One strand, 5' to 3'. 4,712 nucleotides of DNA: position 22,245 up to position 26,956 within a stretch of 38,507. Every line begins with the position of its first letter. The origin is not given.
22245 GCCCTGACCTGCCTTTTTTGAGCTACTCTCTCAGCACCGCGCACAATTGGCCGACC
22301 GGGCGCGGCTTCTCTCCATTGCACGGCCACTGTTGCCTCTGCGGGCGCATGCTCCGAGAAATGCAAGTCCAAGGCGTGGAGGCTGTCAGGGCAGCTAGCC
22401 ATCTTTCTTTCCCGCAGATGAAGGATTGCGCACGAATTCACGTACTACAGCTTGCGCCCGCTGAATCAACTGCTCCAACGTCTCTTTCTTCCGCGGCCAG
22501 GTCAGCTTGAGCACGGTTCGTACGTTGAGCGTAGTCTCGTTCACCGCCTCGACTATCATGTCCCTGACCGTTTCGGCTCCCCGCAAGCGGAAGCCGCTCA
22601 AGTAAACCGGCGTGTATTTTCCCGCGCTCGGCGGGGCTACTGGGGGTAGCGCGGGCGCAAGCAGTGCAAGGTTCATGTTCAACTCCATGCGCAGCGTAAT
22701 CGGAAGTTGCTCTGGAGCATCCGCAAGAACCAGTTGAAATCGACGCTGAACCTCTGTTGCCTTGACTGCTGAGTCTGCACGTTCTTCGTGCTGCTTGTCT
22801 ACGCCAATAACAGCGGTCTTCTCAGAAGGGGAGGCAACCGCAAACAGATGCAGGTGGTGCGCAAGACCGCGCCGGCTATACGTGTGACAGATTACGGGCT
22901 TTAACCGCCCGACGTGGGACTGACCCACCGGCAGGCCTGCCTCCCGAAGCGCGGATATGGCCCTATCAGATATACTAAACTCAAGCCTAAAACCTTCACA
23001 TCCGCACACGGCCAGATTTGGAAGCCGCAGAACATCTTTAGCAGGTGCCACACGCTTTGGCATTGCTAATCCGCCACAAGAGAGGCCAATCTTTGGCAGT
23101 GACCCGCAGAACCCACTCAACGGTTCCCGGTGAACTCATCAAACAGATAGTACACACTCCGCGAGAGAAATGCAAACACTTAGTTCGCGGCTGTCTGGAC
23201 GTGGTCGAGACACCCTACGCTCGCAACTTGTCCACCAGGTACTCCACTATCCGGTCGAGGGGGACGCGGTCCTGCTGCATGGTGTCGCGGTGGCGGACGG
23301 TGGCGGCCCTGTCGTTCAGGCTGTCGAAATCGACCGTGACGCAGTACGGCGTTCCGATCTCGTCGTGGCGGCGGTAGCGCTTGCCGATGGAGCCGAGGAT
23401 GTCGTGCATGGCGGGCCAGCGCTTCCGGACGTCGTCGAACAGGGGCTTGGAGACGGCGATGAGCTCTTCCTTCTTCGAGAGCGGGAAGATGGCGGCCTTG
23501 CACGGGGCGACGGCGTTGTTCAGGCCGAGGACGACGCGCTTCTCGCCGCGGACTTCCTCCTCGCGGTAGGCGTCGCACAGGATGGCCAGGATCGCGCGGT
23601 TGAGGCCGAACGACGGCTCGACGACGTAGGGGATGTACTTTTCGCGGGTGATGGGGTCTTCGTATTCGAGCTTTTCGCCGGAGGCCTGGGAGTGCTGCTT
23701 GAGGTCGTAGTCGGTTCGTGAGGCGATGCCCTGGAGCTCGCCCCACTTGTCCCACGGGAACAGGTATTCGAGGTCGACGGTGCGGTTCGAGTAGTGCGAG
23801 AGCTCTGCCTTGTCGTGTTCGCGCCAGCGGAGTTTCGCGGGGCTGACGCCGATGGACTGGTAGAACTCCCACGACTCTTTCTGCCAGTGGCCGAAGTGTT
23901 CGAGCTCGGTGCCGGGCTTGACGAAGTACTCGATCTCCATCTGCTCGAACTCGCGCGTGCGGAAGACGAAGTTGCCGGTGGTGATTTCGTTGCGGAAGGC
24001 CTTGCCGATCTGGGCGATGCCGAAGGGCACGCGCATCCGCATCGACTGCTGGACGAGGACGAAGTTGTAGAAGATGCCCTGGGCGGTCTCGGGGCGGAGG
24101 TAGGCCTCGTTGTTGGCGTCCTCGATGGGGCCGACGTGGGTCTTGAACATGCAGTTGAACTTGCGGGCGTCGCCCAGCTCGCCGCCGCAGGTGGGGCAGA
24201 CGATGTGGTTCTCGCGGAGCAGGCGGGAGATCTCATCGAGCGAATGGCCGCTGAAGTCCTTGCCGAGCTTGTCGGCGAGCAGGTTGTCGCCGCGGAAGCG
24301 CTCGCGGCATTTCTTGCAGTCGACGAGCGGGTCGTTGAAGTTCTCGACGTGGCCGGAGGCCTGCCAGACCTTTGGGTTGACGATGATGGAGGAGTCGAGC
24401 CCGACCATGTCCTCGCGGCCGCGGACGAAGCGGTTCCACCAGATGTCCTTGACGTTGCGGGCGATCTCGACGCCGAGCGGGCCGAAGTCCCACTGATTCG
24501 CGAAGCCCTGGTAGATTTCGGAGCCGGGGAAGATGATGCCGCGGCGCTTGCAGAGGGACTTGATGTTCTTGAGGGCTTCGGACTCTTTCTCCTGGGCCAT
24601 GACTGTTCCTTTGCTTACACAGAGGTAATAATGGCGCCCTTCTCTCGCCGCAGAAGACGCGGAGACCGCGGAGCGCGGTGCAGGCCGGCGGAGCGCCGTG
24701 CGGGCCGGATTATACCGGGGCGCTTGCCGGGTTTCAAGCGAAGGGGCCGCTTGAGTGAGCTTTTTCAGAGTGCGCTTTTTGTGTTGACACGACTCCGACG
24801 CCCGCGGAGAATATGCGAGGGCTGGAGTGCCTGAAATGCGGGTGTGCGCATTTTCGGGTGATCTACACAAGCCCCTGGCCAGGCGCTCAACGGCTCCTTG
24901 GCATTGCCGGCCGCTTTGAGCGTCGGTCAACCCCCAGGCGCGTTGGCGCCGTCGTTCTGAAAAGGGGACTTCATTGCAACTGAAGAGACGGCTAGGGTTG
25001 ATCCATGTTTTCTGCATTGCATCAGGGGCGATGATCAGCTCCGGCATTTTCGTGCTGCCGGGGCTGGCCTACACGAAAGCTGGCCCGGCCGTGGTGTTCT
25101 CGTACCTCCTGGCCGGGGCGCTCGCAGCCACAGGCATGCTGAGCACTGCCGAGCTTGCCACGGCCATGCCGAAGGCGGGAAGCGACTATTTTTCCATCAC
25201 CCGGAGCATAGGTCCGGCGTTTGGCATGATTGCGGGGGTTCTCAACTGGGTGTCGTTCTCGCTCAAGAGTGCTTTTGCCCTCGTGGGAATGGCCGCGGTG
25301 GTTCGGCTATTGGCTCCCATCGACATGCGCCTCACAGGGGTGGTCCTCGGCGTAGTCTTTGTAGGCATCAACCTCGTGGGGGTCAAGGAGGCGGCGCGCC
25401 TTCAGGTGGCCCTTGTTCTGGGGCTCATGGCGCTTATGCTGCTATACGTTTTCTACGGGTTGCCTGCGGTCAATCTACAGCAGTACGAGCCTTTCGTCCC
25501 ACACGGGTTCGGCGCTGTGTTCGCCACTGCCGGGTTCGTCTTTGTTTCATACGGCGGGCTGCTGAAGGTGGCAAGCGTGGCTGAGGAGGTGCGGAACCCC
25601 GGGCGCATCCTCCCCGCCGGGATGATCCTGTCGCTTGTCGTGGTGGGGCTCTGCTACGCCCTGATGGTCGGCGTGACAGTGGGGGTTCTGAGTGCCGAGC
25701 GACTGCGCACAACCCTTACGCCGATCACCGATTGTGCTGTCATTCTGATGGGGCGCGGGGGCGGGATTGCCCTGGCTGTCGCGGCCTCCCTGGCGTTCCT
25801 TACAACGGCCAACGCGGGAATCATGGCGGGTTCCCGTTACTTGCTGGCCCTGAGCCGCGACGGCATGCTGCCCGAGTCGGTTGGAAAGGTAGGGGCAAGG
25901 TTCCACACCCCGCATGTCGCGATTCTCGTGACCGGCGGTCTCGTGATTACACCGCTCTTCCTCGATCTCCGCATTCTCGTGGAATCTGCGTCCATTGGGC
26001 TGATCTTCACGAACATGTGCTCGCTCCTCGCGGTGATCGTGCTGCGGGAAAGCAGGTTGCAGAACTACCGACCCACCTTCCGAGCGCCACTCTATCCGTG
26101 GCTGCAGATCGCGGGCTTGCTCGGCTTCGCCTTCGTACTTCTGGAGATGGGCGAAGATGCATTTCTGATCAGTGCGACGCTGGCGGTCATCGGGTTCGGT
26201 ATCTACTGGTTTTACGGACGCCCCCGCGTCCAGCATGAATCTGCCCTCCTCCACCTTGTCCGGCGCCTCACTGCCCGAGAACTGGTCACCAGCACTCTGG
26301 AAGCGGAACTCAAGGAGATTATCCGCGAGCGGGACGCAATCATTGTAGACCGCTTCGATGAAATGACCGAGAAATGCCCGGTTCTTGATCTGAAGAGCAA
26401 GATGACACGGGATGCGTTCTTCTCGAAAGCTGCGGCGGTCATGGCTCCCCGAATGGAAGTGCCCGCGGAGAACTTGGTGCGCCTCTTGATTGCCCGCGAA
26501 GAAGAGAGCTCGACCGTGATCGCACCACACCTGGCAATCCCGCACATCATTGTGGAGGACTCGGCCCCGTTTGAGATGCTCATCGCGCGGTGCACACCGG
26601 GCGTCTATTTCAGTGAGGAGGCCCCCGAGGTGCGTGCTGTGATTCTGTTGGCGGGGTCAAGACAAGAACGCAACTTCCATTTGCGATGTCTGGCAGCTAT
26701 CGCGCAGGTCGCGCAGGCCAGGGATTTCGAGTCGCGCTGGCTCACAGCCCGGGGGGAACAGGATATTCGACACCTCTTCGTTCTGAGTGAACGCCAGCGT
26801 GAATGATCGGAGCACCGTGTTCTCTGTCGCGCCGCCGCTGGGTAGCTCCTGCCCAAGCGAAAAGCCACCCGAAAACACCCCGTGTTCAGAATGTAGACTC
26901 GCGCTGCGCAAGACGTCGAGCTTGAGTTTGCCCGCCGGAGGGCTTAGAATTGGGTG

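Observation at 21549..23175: Uncharacterised three-gene operon with overlapping stop/start signals: unknown protein, coiled-coil HicB-like protein, divergent HicA-like protein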

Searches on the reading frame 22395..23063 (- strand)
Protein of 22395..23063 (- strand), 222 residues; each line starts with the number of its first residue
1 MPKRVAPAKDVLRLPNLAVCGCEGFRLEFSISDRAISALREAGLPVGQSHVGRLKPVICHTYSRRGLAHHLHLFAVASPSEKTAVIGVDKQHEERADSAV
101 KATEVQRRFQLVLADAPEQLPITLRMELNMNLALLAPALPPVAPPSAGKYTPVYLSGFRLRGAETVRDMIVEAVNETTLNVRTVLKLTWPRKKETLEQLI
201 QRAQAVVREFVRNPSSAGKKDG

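Call 7: search_protein_families(library=pfam, proteins=[window:22395-23063:-], max_evalue=1)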
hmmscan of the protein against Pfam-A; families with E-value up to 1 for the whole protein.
window:22395-23063:- (222 aa): 0 families

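Call 8: search_protein_families(library=ncbifam, proteins=[window:22395-23063:-], max_evalue=1)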
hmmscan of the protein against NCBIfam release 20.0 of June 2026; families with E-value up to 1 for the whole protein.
window:22395-23063:- (222 aa): 0 families

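Call 9: search_protein_families(library=padloc, proteins=[window:22395-23063:-], max_evalue=1)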
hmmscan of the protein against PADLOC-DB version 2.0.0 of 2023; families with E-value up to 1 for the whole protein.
window:22395-23063:- (222 aa): 0 families

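Call 13: find_homologous_proteins(query=window:22395-23063:-)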
Query window:22395-23063:- (222 aa): 1 proteins with E <= 0.001 among 723 candidates.
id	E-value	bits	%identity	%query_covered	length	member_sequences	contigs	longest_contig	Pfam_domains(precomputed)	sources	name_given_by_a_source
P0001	2.7e-140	483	100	100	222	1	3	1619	-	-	-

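Call 24: find_encoding_contigs(protein=P0001, flank=5000)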
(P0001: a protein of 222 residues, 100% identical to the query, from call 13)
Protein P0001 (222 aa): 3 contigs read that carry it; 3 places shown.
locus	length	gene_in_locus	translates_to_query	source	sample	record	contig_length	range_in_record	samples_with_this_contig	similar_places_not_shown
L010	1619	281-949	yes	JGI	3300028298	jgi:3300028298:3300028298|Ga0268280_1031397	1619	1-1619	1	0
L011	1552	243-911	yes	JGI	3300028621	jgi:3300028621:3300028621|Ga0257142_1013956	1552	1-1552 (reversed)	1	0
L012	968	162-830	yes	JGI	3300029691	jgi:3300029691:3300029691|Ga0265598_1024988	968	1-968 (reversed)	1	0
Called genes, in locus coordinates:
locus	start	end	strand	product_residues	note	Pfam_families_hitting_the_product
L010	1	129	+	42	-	?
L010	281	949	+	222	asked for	-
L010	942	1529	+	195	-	-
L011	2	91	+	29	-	?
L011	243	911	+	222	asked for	-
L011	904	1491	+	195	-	-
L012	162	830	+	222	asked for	-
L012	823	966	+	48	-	?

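Call 37: search_protein_representatives(protein=window:22395-23063:-)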
Query: 222 residues. Proteins with E-value up to 0.001 (for the whole library): 1; up to 1e-10: 1; up to 1e-30: 1. The best 1 are listed.
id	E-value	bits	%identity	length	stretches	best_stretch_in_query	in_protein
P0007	2.0e-51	191.0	100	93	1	130-222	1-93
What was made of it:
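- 22395..23063 (-): ORF-A: a 222-aa orphan ORF of unknown role. It is not part of the conserved module. The only hits are itself, in the word-indexed search of 5.8 billion clusters and in exhaustive phmmer against 1.84 billion representatives (calls 13, 37).
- A has no homolog in two searches covering about 15 billion proteins (calls 13, 37), so co-occurrence and selection cannot be shown. A is an orphan at every level of search (calls 13, 37).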

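Call 58: search_protein_families(library=phrogs, proteins=[window:22395-23063:-], max_evalue=1)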
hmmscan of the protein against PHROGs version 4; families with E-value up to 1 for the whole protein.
window:22395-23063:- (222 aa): 1 family
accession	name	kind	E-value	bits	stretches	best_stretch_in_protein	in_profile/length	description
phrog_947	-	DNA, RNA and nucleotide metabolism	0.23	11.4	1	126-177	3-52/368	DNA polymerase processivity factor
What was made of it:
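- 22395..23063 (-): Pfam, NCBIfam, PADLOC and PHROGs give nothing (calls 7-9, 58).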

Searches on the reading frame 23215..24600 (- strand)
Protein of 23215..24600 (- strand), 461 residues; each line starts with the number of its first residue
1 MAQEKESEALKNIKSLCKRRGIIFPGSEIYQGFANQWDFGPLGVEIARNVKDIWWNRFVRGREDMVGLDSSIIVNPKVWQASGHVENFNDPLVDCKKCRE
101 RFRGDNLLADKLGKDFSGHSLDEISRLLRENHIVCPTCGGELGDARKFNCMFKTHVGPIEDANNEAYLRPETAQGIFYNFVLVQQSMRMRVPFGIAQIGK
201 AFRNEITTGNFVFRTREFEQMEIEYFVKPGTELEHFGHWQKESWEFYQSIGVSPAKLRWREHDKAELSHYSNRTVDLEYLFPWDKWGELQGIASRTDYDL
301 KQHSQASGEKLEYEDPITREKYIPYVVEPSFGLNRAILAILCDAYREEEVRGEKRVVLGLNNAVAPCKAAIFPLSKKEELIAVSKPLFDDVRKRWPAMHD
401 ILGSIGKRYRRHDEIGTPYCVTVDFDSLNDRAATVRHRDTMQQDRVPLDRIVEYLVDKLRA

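Call 77: find_encoding_contigs(protein=window:23215-24600:-, flank=4000, max_places=8)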
Protein window:23215-24600:- (461 aa): no gene with exactly this product is on record in the collection.

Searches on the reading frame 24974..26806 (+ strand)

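Call 96: search_protein_families(library=pfam, proteins=[window:24974-26806:+], max_evalue=0.00001)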
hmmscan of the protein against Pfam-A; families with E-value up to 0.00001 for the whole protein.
window:24974-26806:+ (610 aa): 4 families
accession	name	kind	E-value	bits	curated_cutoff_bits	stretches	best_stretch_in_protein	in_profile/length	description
PF13520.12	AA_permease_2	-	8.5e-40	137.4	27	1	7-389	1-401/427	Amino acid permease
PF00324.27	AA_permease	-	2.4e-38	132.4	24.6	1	11-399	1-427/470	Amino acid permease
PF00359.27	PTS_EIIA_2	-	5e-17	62.7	27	1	493-601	31-140/144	Phosphoenolpyruvate-dependent sugar phosphotransferase system, EIIA 2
PF03845.19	Spore_permease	-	2.7e-08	33.5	23.4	1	10-251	5-246/321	Spore germination protein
